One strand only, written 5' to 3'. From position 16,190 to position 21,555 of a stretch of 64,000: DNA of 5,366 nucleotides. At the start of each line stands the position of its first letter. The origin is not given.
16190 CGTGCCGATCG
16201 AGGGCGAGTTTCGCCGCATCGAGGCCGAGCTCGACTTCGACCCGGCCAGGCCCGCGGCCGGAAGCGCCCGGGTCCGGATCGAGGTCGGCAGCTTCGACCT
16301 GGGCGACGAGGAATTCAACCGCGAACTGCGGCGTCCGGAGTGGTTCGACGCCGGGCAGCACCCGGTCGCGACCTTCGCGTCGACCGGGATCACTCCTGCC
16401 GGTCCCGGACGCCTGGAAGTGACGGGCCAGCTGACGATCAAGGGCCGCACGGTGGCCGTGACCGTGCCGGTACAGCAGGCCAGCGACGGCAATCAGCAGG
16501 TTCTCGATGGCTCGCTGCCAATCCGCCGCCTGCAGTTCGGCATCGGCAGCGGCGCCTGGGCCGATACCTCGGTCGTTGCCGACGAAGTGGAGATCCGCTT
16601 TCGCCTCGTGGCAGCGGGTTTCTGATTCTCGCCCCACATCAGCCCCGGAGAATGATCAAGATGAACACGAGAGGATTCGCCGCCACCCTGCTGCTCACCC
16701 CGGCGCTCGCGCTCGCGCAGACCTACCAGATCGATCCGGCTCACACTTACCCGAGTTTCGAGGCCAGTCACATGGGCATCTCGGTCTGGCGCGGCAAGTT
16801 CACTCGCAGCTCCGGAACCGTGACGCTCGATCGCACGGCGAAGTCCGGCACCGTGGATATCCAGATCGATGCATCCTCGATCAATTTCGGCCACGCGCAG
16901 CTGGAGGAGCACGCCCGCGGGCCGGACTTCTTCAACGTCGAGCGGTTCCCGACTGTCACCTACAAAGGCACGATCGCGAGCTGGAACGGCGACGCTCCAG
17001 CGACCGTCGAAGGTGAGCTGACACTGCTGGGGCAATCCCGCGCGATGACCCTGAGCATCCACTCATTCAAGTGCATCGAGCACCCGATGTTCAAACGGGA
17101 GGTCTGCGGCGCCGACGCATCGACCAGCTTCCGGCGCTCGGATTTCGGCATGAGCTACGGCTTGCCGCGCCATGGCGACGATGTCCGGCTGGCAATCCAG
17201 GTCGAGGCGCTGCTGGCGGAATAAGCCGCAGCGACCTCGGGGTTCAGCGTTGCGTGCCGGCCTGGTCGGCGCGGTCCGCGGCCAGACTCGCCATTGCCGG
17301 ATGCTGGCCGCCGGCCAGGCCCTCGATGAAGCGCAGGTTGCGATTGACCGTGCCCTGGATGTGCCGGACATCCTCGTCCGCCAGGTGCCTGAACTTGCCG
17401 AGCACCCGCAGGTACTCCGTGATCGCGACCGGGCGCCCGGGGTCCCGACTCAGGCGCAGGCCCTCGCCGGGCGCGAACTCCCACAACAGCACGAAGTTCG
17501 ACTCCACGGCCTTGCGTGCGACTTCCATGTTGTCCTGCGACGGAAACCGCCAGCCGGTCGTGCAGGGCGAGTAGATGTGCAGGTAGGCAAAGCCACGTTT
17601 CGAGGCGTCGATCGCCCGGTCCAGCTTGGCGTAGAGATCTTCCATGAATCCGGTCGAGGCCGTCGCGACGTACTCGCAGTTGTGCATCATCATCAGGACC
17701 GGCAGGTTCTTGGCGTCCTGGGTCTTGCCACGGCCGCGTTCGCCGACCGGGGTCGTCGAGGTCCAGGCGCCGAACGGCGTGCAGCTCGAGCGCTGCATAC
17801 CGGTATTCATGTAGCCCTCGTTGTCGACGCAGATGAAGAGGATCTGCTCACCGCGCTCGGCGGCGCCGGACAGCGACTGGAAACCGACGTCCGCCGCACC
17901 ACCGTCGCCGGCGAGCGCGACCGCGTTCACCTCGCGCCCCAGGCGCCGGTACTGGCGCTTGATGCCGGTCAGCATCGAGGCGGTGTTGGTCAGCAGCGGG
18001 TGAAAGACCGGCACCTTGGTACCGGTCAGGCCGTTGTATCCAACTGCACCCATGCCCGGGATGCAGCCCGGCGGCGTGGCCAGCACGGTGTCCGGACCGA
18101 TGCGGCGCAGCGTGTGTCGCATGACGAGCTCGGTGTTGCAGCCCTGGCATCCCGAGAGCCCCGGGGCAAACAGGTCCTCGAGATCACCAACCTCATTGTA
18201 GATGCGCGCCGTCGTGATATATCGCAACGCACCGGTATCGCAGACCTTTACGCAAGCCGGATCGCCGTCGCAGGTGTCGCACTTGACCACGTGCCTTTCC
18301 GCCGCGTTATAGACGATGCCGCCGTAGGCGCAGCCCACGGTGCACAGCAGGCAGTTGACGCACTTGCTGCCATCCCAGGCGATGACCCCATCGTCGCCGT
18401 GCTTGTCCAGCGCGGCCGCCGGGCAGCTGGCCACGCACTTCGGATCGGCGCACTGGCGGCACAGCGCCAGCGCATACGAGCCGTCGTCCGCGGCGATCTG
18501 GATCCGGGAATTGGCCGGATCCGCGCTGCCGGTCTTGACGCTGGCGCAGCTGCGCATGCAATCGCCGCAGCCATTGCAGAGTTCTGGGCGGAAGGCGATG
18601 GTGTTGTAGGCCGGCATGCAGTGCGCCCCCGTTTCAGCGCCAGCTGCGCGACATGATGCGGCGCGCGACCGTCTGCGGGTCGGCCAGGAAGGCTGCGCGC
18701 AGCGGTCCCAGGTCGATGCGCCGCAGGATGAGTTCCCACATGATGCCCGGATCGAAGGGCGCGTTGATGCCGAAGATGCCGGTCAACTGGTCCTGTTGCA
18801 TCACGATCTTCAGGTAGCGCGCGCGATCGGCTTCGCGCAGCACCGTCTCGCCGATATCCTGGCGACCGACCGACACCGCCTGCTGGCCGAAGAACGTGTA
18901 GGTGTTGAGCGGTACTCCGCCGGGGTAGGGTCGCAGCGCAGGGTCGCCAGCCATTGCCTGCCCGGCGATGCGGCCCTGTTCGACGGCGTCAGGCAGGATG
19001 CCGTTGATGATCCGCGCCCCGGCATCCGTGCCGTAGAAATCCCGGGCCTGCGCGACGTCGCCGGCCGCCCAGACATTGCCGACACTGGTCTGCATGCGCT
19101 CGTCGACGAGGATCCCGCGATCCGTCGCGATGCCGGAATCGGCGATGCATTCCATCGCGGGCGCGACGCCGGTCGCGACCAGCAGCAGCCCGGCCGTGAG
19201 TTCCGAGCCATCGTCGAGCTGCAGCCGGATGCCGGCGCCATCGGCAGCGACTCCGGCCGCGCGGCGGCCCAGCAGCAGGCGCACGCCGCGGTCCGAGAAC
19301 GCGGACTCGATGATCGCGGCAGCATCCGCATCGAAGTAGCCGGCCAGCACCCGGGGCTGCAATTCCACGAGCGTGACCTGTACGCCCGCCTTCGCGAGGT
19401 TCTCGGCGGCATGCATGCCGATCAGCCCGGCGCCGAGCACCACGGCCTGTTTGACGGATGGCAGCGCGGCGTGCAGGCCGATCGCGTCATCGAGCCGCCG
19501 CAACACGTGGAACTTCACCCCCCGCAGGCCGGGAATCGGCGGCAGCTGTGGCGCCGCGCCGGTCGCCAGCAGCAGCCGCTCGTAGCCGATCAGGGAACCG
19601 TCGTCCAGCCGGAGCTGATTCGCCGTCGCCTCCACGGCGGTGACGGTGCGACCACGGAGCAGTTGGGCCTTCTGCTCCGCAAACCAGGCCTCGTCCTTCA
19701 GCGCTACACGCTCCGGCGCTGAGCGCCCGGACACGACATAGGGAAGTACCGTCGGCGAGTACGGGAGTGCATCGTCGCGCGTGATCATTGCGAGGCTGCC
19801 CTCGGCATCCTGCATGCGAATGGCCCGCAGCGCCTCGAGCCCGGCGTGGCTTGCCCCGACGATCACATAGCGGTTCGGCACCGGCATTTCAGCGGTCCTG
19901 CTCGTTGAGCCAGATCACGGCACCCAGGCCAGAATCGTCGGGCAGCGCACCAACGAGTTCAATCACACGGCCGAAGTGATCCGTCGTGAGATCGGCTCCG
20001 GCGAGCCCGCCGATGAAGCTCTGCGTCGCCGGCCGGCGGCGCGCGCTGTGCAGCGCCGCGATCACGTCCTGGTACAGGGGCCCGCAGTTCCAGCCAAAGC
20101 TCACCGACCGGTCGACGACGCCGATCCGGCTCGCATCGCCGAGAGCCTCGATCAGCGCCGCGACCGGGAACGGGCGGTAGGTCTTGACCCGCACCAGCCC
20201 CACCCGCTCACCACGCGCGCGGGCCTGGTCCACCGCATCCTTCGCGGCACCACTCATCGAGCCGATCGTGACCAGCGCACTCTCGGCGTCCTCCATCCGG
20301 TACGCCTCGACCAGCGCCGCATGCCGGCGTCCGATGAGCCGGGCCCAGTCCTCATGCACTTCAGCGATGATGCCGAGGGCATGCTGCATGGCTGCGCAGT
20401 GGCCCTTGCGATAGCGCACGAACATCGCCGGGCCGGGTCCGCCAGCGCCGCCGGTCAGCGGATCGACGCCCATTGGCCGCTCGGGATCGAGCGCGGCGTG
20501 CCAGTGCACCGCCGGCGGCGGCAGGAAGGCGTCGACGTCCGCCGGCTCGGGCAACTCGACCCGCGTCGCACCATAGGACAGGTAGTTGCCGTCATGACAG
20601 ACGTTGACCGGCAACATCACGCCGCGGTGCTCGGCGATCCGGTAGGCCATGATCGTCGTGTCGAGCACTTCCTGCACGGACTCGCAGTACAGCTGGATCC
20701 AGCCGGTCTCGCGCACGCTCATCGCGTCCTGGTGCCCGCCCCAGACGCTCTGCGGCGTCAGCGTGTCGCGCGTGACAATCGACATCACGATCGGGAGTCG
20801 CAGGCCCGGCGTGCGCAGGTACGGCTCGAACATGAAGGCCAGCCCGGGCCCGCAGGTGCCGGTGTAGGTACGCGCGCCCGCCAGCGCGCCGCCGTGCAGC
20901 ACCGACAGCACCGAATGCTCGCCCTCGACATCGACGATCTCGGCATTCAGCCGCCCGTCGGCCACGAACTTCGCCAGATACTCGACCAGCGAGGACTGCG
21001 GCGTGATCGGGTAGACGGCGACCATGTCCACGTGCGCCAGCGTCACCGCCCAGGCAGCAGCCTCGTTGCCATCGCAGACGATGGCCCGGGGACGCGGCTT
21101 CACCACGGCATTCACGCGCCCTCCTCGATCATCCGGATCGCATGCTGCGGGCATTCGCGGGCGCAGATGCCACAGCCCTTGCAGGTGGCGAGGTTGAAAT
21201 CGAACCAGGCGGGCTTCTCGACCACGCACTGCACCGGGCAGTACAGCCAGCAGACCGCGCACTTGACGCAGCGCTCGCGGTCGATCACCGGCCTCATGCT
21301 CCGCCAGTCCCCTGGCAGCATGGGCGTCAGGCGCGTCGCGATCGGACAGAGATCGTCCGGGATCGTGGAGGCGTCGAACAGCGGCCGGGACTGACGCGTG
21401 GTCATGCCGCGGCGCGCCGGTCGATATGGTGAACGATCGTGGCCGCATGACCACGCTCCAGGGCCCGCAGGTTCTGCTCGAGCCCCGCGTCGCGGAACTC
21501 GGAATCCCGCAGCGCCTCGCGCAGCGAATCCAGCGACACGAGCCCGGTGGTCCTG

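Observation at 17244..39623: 22-kb, 21-gene co-directional supra-operon combining BcrCBAD, HcrCAB, ferredoxin, a five-subunit OFOR and non-canonical downstream enzymes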

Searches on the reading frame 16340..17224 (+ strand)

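Call 18: search_protein_families(library=pfam, proteins=[window:16340-17224:+], max_evalue=0.0001)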
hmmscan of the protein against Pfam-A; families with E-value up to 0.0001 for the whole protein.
window:16340-17224:+ (294 aa): 1 family
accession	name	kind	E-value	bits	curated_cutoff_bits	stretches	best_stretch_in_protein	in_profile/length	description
PF04264.18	YceI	-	8.4e-37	127.3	23.7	1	129-290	1-150/150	YceI-like domain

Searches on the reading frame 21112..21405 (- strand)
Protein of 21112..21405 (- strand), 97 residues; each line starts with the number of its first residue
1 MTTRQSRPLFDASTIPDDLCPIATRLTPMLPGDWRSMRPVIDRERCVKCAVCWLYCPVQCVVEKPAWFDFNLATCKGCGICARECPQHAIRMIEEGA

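Call 53: search_protein_families(library=ncbifam, proteins=[window:21112-21405:-], max_evalue=1e-8)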
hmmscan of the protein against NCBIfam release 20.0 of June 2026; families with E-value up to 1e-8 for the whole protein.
window:21112-21405:- (97 aa): 11 families
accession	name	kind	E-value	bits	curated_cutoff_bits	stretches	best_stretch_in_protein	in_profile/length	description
NF045763.1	PhenlGlyoxDHPadF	equivalog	8.5e-48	160.4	150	1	15-91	2-78/78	NADH-dependent phenylglyoxylate dehydrogenase subunit delta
TIGR02179.1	PorD_KorD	subfamily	2.5e-24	85.2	60.05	1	31-95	12-77/78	2-oxoacid:acceptor oxidoreductase, delta subunit, pyruvate/2-ketoisovalerate family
NF040684.1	PorD_Arch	equivalog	1e-23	83.2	120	1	32-95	20-84/85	pyruvate synthase subunit PorD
NF007202.0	PRK09623.1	equivalog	2.5e-21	75.9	166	1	22-95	30-103/105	3-methyl-2-oxobutanoate dehydrogenase subunit delta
NF045790.1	OxalOxreddelta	equivalog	5.6e-21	75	230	1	27-95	243-311/316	oxalate oxidoreductase subunit delta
NF007203.0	PRK09624.1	equivalog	6e-17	61.8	171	1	32-95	39-103/105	pyuvate ferredoxin oxidoreductase subunit delta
NF007204.0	PRK09625.1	equivalog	9.2e-15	54.8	125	1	32-88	47-104/133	pyruvate flavodoxin oxidoreductase subunit delta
TIGR02700.1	flavo_MJ0208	hypoth_equivalog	3.4e-11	42.9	251.35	1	40-91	144-195/234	dihydromethanopterin reductase (acceptor)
NF058577.1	FdxA_fam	equivalog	3.2e-09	36.8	65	1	44-89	7-52/52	4Fe-4S ferredoxin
TIGR01944.1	rnfB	subfamily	5.8e-09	35.8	68.7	1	39-95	108-165/190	RnfABCDGE type electron transport complex subunit B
NF040770.1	hetero_SS_HdrA2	exception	6e-09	34.6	1100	1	36-93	569-626/777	CoB-CoM heterodisulfide reductase HdrA2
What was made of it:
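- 21112..21405 (-): PadF, delta subunit (97 aa, two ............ motifs). NF045763 scores 160 bits (cut-off 150) (call 53).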
